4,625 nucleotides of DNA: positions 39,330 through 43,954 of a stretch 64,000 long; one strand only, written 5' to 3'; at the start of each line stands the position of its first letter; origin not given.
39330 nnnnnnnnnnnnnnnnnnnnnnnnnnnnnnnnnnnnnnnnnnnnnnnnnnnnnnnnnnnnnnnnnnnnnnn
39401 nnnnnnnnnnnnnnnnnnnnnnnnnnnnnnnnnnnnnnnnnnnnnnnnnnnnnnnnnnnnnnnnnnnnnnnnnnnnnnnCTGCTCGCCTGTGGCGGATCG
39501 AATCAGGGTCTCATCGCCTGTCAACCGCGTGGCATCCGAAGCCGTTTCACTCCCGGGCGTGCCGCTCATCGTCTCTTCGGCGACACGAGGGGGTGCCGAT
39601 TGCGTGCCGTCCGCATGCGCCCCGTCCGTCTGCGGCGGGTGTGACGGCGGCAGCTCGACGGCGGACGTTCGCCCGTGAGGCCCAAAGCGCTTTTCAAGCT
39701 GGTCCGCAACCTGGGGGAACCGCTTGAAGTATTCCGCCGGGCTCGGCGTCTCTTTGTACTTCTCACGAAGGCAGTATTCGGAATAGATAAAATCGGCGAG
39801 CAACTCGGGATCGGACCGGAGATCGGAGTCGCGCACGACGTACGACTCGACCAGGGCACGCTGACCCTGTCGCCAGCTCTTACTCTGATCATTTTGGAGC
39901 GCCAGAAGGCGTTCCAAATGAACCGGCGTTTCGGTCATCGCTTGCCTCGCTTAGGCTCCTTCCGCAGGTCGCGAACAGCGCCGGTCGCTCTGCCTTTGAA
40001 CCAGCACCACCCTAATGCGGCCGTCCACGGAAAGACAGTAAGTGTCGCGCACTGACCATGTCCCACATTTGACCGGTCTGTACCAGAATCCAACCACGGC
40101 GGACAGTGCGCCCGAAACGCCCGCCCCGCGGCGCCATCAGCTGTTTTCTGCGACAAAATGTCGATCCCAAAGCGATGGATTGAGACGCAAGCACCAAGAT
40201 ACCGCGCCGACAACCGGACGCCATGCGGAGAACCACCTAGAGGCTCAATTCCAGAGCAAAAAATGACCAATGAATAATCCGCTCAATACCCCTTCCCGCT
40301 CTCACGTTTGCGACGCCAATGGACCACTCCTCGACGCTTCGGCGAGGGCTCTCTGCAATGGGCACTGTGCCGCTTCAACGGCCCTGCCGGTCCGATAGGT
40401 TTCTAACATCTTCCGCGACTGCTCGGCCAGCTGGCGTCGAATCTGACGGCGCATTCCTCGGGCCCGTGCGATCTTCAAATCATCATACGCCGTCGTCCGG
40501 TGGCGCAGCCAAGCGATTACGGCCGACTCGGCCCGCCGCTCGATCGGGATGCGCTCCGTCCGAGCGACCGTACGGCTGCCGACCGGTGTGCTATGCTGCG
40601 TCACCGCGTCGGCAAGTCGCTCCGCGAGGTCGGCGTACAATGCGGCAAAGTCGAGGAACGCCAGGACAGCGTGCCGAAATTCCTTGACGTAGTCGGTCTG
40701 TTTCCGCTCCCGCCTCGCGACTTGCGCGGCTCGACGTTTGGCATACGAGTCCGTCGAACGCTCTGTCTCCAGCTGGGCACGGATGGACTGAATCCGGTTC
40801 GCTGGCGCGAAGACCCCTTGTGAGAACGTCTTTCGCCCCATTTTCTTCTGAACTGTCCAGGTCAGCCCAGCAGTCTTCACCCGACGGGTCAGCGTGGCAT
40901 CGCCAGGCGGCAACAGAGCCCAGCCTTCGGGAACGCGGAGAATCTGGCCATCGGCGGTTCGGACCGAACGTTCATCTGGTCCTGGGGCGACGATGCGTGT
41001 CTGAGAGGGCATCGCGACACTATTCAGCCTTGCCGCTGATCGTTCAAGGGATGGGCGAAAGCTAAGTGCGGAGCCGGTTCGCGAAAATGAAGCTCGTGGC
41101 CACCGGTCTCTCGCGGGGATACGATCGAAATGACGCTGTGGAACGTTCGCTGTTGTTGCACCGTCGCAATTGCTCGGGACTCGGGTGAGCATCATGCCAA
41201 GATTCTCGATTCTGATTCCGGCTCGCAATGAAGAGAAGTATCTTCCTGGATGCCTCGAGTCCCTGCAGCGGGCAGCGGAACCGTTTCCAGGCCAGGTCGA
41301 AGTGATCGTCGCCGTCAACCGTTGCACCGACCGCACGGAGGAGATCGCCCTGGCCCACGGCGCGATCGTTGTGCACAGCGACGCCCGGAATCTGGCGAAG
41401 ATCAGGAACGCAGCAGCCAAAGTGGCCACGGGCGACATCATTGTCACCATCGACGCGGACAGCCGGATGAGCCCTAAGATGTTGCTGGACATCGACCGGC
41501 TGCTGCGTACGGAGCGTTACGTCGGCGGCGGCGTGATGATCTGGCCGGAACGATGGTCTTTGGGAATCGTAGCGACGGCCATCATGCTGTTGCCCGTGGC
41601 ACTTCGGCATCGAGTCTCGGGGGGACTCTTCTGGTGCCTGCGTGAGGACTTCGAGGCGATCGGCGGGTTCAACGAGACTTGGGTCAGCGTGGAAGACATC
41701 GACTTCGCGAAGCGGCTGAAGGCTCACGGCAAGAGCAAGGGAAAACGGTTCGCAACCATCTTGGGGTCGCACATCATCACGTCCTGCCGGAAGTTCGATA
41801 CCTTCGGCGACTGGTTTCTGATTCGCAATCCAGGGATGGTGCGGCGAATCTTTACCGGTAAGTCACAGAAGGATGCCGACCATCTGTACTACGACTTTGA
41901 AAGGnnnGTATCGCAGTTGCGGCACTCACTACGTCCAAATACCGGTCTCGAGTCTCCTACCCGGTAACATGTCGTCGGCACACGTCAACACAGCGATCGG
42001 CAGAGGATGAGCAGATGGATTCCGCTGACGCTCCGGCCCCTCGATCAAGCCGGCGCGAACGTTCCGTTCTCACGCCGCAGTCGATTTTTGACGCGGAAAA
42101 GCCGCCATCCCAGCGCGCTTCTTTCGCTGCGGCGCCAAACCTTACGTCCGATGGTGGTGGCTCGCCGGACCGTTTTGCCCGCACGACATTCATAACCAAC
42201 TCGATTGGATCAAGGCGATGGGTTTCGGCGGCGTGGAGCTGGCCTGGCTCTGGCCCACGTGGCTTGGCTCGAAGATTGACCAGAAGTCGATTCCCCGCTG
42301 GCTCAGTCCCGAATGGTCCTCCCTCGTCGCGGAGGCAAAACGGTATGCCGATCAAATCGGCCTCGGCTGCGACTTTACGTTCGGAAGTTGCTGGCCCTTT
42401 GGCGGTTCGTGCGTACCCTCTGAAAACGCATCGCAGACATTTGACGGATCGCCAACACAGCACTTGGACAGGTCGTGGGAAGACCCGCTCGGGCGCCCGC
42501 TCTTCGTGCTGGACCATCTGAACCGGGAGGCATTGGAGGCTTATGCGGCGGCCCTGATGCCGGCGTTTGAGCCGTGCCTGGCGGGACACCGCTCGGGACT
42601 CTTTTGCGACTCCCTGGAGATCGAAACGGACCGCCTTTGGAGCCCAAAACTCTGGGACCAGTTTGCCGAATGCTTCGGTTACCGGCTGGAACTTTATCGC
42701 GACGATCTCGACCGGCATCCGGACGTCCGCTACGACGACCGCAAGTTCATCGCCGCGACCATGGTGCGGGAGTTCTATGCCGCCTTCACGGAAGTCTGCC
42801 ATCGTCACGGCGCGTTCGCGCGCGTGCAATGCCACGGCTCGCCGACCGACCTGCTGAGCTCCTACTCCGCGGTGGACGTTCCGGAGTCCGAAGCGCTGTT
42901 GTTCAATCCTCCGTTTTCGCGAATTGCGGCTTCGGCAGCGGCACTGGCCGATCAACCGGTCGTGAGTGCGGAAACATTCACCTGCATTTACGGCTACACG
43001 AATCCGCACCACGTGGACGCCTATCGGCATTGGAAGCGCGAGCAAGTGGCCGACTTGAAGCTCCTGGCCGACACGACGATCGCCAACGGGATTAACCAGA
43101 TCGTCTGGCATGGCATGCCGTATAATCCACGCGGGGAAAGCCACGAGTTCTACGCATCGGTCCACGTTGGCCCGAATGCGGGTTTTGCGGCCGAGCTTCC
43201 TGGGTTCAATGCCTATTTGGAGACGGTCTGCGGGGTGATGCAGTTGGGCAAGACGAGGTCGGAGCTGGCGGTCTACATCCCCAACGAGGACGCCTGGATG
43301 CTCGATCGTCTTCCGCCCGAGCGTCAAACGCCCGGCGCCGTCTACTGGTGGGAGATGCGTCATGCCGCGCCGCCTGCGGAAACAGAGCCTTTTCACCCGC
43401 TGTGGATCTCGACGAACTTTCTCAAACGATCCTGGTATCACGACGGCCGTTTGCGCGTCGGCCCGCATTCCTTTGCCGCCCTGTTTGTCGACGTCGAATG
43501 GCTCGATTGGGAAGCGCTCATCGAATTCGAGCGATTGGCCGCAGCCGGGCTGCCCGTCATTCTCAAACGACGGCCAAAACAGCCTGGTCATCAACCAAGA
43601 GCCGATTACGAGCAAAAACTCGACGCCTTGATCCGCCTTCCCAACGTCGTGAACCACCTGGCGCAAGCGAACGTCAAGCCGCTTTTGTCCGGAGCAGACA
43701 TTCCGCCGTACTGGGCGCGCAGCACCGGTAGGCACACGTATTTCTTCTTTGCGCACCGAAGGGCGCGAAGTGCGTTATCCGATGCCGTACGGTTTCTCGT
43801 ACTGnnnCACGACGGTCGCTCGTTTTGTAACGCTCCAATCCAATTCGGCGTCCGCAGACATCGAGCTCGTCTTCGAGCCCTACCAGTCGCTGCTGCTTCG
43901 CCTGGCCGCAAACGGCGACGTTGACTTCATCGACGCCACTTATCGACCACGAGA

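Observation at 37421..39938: Kinase-TIR-FGE three-domain fusion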

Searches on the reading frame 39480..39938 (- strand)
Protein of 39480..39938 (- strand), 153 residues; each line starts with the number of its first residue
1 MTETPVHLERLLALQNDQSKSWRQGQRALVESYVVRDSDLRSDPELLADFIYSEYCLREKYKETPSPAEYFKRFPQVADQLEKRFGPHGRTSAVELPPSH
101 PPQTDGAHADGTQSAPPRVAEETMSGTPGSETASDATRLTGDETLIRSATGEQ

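Call 72: search_protein_families(library=padloc, proteins=[window:39480-39938:-], max_evalue=0.01)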
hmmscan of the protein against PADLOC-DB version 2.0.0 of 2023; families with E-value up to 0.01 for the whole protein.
seq(153 aa): 0 families

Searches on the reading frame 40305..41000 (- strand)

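Call 50: search_protein_families(library=pfam, proteins=[window:40305-41000:-], max_evalue=0.001)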
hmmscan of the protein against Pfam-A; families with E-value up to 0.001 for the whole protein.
window:40305-41000:- (232 aa): 1 family
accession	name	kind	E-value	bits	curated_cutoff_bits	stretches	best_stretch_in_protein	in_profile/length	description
PF10056.14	DUF2293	-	3.6e-20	72.3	25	1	118-203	2-85/85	Uncharacterized conserved protein (DUF2293)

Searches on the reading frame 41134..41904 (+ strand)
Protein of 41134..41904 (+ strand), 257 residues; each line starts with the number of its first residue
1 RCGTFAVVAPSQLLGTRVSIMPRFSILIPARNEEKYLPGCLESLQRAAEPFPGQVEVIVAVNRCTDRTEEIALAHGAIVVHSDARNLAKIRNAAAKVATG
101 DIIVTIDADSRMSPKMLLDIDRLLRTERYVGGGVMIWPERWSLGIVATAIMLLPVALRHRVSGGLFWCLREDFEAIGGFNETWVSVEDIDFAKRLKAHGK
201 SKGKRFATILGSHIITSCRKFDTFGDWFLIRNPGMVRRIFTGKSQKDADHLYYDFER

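Call 50: search_protein_families(library=pfam, proteins=[window:41134-41904:+], max_evalue=0.001)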
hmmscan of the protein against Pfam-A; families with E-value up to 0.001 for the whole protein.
window:41134-41904:+ (257 aa): 4 families
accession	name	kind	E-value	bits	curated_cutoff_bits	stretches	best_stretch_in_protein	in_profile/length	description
PF00535.33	Glycos_transf_2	-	5.5e-20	72.4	23.3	1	25-134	1-115/168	Glycosyl transferase family 2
PF13641.12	Glyco_tranf_2_3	-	1.6e-08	35.3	27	1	22-129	1-116/230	Glycosyltransferase like family 2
PF02709.20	Glyco_transf_7C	-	2.3e-05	24.4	23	1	161-199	19-59/78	N-terminal domain of galactosyltransferase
PF10111.15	Glyco_tranf_2_2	-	2.4e-05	24.4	27.3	0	25-122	1-104/276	Glycosyltransferase like family 2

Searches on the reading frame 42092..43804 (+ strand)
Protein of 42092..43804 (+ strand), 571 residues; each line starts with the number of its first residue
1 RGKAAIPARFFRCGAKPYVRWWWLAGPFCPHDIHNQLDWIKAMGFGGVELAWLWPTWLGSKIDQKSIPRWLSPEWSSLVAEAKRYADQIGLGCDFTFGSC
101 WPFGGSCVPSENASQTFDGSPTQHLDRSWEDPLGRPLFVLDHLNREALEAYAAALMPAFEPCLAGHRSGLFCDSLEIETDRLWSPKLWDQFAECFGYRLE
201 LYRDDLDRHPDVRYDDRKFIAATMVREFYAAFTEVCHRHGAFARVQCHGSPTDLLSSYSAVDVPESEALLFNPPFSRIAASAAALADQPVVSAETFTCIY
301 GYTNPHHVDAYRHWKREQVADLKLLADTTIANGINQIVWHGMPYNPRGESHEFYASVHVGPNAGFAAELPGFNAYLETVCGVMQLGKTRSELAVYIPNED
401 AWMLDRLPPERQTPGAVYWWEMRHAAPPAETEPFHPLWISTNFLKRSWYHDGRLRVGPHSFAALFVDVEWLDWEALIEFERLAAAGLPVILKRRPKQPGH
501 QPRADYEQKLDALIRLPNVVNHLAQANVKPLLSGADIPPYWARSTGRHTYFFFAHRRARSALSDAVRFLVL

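Call 50: search_protein_families(library=pfam, proteins=[window:42092-43804:+], max_evalue=0.001)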
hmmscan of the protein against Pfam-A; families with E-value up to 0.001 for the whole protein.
window:42092-43804:+ (571 aa): 1 family
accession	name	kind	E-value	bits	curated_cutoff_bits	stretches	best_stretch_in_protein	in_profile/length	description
PF17132.9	Glyco_hydro_106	-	6.1e-17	61.8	29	2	141-400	269-546/743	alpha-L-rhamnosidase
